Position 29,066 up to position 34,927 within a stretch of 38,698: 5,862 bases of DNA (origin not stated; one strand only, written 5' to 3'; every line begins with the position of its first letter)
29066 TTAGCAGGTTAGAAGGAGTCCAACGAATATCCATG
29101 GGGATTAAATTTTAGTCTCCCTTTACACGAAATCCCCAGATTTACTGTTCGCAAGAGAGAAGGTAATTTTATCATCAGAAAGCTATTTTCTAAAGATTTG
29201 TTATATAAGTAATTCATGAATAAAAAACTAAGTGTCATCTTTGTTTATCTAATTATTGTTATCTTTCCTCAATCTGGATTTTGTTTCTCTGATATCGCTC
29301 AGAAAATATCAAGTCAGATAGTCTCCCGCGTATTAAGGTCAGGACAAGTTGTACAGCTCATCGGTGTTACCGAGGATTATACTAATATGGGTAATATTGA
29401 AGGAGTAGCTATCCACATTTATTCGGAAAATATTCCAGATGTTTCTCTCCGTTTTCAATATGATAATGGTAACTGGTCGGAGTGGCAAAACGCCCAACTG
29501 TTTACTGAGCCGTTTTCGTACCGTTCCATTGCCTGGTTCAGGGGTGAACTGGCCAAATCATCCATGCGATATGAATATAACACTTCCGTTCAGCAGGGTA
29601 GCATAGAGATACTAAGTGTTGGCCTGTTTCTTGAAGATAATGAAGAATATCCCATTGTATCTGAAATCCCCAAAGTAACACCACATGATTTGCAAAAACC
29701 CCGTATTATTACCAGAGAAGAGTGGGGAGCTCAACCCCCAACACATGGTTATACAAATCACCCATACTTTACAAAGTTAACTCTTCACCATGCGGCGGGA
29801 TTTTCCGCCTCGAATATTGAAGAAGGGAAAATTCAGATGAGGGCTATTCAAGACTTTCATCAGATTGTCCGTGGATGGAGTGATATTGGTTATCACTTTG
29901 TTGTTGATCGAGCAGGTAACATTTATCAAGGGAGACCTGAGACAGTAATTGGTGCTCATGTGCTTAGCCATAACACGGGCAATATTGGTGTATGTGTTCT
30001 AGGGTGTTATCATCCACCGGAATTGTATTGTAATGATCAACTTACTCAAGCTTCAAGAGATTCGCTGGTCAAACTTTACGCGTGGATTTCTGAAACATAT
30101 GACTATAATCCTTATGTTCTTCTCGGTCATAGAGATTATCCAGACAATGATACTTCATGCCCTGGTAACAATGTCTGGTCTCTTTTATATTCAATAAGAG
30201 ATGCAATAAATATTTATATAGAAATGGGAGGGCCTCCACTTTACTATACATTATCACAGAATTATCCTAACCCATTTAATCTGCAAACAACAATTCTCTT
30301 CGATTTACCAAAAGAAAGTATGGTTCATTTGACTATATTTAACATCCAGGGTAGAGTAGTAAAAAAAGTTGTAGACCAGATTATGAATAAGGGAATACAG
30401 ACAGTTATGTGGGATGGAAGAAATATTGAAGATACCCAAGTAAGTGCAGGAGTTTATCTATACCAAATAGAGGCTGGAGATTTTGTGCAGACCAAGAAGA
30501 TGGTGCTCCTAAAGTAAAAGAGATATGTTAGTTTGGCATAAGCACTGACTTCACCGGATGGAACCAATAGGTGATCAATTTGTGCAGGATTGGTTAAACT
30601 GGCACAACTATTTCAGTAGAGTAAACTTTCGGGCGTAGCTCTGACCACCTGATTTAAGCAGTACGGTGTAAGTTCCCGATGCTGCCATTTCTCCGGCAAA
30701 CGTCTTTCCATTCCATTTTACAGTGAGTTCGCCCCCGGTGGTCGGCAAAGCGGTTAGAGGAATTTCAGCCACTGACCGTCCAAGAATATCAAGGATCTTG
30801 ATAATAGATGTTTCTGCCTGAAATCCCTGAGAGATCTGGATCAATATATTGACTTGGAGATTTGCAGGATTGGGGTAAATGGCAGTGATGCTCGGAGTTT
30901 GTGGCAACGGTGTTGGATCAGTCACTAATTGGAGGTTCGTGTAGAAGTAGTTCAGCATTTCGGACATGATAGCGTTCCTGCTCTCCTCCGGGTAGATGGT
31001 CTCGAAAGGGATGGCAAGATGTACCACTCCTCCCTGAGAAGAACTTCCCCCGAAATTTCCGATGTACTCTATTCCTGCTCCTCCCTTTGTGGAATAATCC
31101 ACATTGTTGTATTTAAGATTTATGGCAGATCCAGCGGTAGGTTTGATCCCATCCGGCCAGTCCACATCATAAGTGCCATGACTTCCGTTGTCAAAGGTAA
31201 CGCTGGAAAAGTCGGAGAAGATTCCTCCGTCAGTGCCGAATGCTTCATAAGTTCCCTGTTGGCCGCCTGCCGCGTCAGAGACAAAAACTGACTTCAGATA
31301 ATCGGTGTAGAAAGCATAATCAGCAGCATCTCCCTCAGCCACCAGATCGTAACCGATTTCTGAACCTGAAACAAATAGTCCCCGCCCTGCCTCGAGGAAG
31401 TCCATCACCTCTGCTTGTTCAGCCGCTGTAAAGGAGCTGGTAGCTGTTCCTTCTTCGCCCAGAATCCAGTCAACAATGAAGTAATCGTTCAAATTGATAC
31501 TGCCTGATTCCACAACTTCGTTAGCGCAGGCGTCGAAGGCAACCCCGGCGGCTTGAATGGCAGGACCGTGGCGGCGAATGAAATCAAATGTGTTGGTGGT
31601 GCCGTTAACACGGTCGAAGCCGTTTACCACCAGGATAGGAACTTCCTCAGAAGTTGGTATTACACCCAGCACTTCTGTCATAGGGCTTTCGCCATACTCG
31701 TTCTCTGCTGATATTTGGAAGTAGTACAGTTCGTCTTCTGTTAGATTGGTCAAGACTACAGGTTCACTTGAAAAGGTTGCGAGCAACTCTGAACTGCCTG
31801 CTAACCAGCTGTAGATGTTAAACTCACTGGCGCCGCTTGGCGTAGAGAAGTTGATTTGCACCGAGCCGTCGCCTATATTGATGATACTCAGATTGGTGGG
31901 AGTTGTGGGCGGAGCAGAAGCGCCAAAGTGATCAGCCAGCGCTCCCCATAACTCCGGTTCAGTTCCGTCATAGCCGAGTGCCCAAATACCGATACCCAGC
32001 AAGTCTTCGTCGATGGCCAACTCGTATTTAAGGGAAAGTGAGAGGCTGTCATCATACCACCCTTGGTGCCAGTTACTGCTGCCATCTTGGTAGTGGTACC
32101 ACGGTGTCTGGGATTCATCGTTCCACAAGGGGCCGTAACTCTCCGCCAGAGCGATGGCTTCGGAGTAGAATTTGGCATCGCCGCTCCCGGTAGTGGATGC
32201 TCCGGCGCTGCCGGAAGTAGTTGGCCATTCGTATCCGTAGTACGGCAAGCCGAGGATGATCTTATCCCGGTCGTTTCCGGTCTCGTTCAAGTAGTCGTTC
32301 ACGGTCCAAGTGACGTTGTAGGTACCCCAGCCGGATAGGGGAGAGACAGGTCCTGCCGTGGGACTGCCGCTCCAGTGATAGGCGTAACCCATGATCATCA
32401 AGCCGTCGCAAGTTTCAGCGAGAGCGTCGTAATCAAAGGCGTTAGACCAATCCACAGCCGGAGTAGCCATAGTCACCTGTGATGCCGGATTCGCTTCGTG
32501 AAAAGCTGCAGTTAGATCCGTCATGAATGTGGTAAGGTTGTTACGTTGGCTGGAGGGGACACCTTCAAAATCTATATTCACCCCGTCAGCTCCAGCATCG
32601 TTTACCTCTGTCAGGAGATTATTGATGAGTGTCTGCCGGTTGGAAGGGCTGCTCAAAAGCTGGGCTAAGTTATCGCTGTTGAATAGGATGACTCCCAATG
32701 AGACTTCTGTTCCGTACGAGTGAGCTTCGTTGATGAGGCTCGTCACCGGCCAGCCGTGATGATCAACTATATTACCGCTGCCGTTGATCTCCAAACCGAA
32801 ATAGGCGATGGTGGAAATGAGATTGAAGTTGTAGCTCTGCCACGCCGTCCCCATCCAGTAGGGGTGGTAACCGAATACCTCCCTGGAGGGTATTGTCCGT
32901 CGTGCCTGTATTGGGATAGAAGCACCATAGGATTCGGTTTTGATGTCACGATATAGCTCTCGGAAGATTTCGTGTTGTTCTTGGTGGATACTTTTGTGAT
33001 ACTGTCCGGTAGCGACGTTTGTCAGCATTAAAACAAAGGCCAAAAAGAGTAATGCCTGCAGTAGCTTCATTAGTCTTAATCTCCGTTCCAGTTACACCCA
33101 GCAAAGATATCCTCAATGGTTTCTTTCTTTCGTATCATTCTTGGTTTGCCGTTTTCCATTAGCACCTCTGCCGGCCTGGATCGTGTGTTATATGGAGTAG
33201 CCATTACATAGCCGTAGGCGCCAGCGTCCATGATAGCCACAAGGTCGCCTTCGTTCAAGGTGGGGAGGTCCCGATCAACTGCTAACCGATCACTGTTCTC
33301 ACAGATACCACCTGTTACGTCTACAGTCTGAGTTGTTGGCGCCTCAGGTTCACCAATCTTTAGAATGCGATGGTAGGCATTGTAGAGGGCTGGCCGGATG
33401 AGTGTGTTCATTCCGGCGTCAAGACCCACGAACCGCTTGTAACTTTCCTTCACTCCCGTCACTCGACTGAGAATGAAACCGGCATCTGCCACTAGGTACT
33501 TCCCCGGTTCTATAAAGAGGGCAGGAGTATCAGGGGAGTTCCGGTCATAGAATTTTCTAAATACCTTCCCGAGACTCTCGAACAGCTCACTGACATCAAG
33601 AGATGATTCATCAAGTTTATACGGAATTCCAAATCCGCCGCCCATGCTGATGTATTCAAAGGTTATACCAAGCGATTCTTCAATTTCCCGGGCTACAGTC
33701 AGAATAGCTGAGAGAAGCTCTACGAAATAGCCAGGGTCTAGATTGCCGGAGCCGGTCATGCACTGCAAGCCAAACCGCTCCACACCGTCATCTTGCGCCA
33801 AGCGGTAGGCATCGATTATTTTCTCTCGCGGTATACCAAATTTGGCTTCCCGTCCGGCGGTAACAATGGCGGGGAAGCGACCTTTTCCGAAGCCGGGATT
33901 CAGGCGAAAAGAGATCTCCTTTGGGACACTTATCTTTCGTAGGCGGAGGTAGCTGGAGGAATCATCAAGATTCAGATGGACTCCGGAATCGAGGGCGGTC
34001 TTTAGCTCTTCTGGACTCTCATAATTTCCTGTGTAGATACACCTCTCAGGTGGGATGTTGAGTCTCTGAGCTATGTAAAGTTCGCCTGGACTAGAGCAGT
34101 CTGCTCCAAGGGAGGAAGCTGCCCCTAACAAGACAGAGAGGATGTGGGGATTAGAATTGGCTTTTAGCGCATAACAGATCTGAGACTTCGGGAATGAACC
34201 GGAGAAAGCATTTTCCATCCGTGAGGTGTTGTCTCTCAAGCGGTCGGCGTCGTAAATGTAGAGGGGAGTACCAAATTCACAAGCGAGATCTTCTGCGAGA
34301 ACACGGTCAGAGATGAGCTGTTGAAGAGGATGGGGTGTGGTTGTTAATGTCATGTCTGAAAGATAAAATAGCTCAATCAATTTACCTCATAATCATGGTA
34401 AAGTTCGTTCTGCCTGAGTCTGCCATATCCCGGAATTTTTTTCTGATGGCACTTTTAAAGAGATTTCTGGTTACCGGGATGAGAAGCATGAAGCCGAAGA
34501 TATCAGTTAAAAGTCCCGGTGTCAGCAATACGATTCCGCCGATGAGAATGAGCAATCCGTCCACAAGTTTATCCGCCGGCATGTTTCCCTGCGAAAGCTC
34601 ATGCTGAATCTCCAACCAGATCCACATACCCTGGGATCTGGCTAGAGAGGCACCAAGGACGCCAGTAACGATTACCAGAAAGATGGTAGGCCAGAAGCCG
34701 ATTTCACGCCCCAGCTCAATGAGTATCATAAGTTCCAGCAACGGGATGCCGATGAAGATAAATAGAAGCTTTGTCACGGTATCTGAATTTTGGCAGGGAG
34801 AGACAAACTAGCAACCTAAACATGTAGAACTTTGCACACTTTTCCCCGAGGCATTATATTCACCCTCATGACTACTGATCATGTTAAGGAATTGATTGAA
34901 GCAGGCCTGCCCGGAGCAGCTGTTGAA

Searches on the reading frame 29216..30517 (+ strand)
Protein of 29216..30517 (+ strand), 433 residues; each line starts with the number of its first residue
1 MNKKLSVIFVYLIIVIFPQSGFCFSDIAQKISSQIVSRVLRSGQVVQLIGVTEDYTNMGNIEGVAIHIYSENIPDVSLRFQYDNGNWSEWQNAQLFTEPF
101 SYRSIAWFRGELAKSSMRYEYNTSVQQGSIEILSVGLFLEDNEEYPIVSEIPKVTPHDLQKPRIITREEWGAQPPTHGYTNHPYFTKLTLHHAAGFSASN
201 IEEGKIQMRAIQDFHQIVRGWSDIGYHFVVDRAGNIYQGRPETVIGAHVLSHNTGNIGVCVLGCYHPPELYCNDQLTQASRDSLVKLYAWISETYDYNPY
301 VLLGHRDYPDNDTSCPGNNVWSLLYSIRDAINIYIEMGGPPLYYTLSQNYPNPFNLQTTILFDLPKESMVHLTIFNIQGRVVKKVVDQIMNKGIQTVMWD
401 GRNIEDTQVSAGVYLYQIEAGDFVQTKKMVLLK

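Call 9: search_protein_families(library=pfam, proteins=[window:29216-30517:+], max_evalue=0.001)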
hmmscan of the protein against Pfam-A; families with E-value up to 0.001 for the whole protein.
window:29216-30517:+ (433 aa): 3 families
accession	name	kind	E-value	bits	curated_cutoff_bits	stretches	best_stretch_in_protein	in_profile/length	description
PF01510.30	Amidase_2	-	4.2e-16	59.9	26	1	187-318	7-131/131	N-acetylmuramoyl-L-alanine amidase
PF18962.6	Por_Secre_tail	-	5.6e-08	33.4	27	1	350-430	2-74/75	Secretion system C-terminal sorting domain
PF13860.13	FlgD_ig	-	1.4e-06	28.6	27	1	365-420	19-75/79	FlgD Ig-like domain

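Call 62: search_protein_families(library=ncbifam, proteins=[window:29216-30517:+], max_evalue=0.00001)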
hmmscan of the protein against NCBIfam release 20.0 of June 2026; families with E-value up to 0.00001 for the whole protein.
window:29216-30517:+ (433 aa): 4 families
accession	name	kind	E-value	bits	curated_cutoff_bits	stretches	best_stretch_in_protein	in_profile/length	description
TIGR04183.1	Por_Secre_tail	domain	2e-11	43.7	23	1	350-430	2-70/72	T9SS type A sorting domain-containing protein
NF033707.1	T9SS_sortase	equivalog_domain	6.7e-10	37.3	420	1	347-420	999-1077/1095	type IX secretion system sortase PorU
NF038113.1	T9SSA_dep_M36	equivalog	1.4e-06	26.8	885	1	348-431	794-868/869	T9SS-dependent M36 family metallopeptidase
NF052323.1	T9SSA_dep_M6i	equivalog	1.7e-06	26.3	600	1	349-422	960-1028/1043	T9SS-dependent M6-like inactivated metalloprotease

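Call 73: search_solved_structures(query=window:29216-30517:+, max_evalue=0.01)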
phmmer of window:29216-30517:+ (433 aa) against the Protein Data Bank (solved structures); distinct sequences matched with E-value up to 0.01: 33.
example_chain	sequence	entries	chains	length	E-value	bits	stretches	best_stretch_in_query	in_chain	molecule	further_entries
4z8i_A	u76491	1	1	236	1.9e-24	89.6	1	162-322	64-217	peptidoglycan recognition protein 3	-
4zxm_A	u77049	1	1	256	2.1e-24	89.5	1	162-322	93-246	PGRP domain of peptidoglycan recognition protein 3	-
1oht_A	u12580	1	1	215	3.3e-20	75.6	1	162-324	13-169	CG14704 PROTEIN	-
7nsx_AAA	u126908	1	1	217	3.4e-20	75.6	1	162-324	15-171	Isoform A of Peptidoglycan-recognition protein LB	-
7nsz_AAA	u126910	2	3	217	1.2e-19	73.8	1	162-324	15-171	Isoform A of Peptidoglycan-recognition protein LB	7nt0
7nsy_AAA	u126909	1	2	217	6.9e-19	71.3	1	162-323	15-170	Isoform A of Peptidoglycan-recognition protein LB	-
2rkq_A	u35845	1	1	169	2e-15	59.9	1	164-324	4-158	Peptidoglycan-recognition protein-SD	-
2cb3_A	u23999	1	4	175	9.7e-15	57.6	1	163-321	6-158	PEPTIDOGLYCAN-RECOGNITION PROTEIN-LE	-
1sk3_A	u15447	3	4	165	4.4e-13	52.2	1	162-322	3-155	Peptidoglycan recognition protein I-alpha | peptidoglycan recognition protein-I-alpha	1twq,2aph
6srt_A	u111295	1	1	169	4.5e-13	52.2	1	205-320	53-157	N-acetylmuramoyl-L-alanine amidase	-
2f2l_X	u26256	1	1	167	5.2e-13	51.9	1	167-322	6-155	Peptidoglycan recognition protein-LC isoform LCx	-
1sk4_A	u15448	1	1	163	6.2e-13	51.7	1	162-322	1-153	Peptidoglycan recognition protein I-alpha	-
6ssc_A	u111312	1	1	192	7.1e-13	51.5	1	206-320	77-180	N-acetylmuramoyl-L-alanine amidase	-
1yck_A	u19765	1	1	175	1.7e-12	50.3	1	164-324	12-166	Peptidoglycan recognition protein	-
1lba_A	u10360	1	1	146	3.1e-12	49.4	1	205-308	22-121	T7 LYSOZYME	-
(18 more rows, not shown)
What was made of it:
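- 29216..30517 (+): PGRP-type N-acetylmuramoyl-L-alanine amidase (Amidase_2, aa 187-318) with a T9SS CTD. It is the last gene of the receptor cassette. calls 9, 62, 73
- The window's receptor cassette ends in a PGRP-type amidase-CTD (calls 9, 73).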

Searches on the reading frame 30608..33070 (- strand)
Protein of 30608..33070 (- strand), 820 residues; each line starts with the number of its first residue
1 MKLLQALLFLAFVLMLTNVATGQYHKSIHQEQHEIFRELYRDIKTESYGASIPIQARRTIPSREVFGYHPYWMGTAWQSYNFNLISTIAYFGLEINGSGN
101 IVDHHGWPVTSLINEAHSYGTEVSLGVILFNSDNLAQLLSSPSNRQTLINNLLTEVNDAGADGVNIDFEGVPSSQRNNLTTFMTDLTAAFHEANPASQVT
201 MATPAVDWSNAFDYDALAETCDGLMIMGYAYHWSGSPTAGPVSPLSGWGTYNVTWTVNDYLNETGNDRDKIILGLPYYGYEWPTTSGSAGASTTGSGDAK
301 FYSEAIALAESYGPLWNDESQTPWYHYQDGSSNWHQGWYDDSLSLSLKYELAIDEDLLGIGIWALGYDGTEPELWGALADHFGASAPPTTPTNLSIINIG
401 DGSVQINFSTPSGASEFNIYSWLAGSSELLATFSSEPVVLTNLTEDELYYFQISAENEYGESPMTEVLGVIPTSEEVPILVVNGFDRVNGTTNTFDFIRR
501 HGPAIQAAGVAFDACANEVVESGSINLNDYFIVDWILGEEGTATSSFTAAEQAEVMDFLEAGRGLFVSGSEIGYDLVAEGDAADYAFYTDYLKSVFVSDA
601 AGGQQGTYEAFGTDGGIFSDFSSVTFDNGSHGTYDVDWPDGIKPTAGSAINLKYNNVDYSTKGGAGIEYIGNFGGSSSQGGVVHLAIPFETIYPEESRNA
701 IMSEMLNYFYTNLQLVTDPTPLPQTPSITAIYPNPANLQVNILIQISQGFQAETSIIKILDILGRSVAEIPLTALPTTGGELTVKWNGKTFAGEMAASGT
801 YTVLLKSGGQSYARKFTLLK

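Call 9: search_protein_families(library=pfam, proteins=[window:30608-33070:-], max_evalue=0.001)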
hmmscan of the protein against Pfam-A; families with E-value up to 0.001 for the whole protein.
window:30608-33070:- (820 aa): 5 families
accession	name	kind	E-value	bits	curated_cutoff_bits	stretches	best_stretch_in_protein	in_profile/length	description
PF00704.34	Glyco_hydro_18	-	8.7e-36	124.6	29.6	1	131-368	76-317/317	Glycosyl hydrolases family 18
PF13860.13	FlgD_ig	-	3.5e-07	30.5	27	1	751-806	21-74/79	FlgD Ig-like domain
PF18962.6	Por_Secre_tail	-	7e-07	29.9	27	1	731-816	1-73/75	Secretion system C-terminal sorting domain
PF00041.27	fn3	-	8.9e-07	29.5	25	1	390-467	2-80/84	Fibronectin type III domain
PF03644.19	Glyco_hydro_85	-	0.00034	20.7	22.2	1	80-213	20-157/302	Glycosyl hydrolase family 85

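Call 62: search_protein_families(library=ncbifam, proteins=[window:30608-33070:-], max_evalue=0.00001)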
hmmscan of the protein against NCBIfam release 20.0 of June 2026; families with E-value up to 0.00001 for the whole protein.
window:30608-33070:- (820 aa): 2 families
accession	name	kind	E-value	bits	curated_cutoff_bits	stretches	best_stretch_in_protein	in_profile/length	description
TIGR04183.1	Por_Secre_tail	domain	5.1e-08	32.8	23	1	731-816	1-69/72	T9SS type A sorting domain-containing protein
NF052228.1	T9SS_PorZ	equivalog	2.2e-06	26.4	260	1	724-805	668-740/757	type IX secretion system anionic LPS delivery protein PorZ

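Call 72: search_solved_structures(query=window:30608-33070:-, max_evalue=0.001)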
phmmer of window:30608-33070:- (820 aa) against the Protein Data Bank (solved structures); distinct sequences matched with E-value up to 0.001: 73 (the best 60 are shown).
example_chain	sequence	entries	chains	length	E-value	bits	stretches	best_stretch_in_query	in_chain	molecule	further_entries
4wiw_A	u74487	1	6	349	1.1e-27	99.5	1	108-368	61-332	Glycoside hydrolase family 18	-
3cz8_A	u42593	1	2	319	6.4e-23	83.8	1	130-365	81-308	Putative sporulation-specific glycosylase ydhD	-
4s3k_A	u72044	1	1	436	3.4e-17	64.8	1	137-386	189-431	Spore germination protein YaaH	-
4s3j_A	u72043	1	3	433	1.7e-15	59.2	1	86-383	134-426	Cortical-lytic enzyme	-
8hw6_A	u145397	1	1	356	1.8e-13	52.5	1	132-380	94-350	Chitinase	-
6g9c_A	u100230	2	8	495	1.8e-13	52.5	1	134-369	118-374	Immunomodulatory active chitinase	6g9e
1guv_A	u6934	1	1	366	2.7e-13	52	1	123-368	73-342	CHITOTRIOSIDASE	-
1hkk_A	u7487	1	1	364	4e-13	51.4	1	123-368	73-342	CHITOTRIOSIDASE-1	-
1hki_A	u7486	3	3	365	4e-13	51.4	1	123-368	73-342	CHITOTRIOSIDASE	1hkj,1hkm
1lg1_A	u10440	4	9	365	4.2e-13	51.3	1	123-368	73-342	chitotriosidase | Chitotriosidase-1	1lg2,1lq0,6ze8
4wjx_A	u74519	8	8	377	4.7e-13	51.1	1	123-368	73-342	Chitotriosidase-1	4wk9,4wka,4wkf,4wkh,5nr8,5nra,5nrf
6jjr_A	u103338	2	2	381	4.8e-13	51.1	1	123-368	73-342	Chitotriosidase-1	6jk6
1waw_A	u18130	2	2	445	7.1e-13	50.5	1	123-368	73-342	CHITOTRIOSIDASE 1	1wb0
5hbf_A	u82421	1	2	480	9.4e-13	50.1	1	123-368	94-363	Chitotriosidase-1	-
8hw7_A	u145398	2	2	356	1.4e-11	46.3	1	132-380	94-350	Chitinase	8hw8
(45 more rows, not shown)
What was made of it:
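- The GH18-CTD is nearest to cortex-lytic enzymes rather than chitinases (call 72). The GH18 domain ranks nearest to cortex-lytic enzymes (call 72).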

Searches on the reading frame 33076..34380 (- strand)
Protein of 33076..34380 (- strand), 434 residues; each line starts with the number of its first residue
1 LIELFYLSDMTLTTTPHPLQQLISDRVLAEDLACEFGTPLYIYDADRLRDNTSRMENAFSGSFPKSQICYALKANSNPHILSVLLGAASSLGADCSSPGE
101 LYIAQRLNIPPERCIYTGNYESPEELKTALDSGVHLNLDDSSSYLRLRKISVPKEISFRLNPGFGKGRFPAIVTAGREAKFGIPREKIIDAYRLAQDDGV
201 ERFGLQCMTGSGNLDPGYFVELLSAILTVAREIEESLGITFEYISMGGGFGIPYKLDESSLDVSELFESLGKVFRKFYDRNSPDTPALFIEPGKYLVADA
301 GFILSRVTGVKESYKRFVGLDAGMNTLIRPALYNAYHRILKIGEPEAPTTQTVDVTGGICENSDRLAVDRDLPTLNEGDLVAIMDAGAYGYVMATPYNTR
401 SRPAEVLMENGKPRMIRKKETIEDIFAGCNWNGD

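Call 9: search_protein_families(library=pfam, proteins=[window:33076-34380:-], max_evalue=0.001)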
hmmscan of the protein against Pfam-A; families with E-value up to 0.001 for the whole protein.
window:33076-34380:- (434 aa): 2 families
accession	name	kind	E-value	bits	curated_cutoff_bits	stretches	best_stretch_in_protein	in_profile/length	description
PF02784.22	Orn_Arg_deC_N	-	1.2e-41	143.1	23.4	1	56-298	8-247/247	Pyridoxal-dependent decarboxylase, pyridoxal binding domain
PF00278.28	Orn_DAP_Arg_deC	-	2.7e-23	82.5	23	1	41-387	2-95/95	Pyridoxal-dependent decarboxylase, C-terminal sheet domain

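Call 62: search_protein_families(library=ncbifam, proteins=[window:33076-34380:-], max_evalue=0.00001)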
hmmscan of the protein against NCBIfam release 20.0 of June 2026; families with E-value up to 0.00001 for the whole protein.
window:33076-34380:- (434 aa): 7 families
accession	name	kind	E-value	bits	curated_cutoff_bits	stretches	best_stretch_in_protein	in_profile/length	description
TIGR01048.1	lysA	equivalog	5.2e-113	377.7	297.9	1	22-427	9-414/417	diaminopimelate decarboxylase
NF006515.0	PRK08961.1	equivalog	3.7e-81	273.3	802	1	34-409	499-860/861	bifunctional aspartate kinase/diaminopimelate decarboxylase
TIGR03099.1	dCO2ase_PEP1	hypoth_equivalog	2.3e-48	165.3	478.45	1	29-403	15-391/398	pyridoxal-dependent decarboxylase, exosortase A system-associated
NF052544.1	OrLyDeCDokD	equivalog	3.4e-34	118.2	700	1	22-426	26-456/461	ornithine/lysine decarboxylase DokD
NF041039.1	FslC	exception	2.4e-15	56.3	500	1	29-395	19-391/418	rhizoferrin biosystnesis N-citrylornithine decarboxylase FslC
TIGR01047.1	nspC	equivalog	1.5e-10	40.1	409.05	1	38-415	3-367/380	carboxynorspermidine decarboxylase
TIGR01273.1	speA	equivalog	8.6e-08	31.1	624.1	1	166-315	202-356/624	arginine decarboxylase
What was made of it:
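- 33076..34380 (-): Diaminopimelate decarboxylase (LysA), 5 nt upstream of the GH18 gene. Its membership in the system is uncertain. calls 9, 62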

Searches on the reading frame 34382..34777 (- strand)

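Call 9: search_protein_families(library=pfam, proteins=[window:34382-34777:-], max_evalue=0.001)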
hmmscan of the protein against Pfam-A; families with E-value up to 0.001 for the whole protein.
window:34382-34777:- (131 aa): 1 family
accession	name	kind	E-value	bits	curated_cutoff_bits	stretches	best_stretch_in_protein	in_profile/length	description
PF04186.18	FxsA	-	1.5e-37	128.5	25.2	1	7-113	2-108/109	FxsA cytoplasmic membrane protein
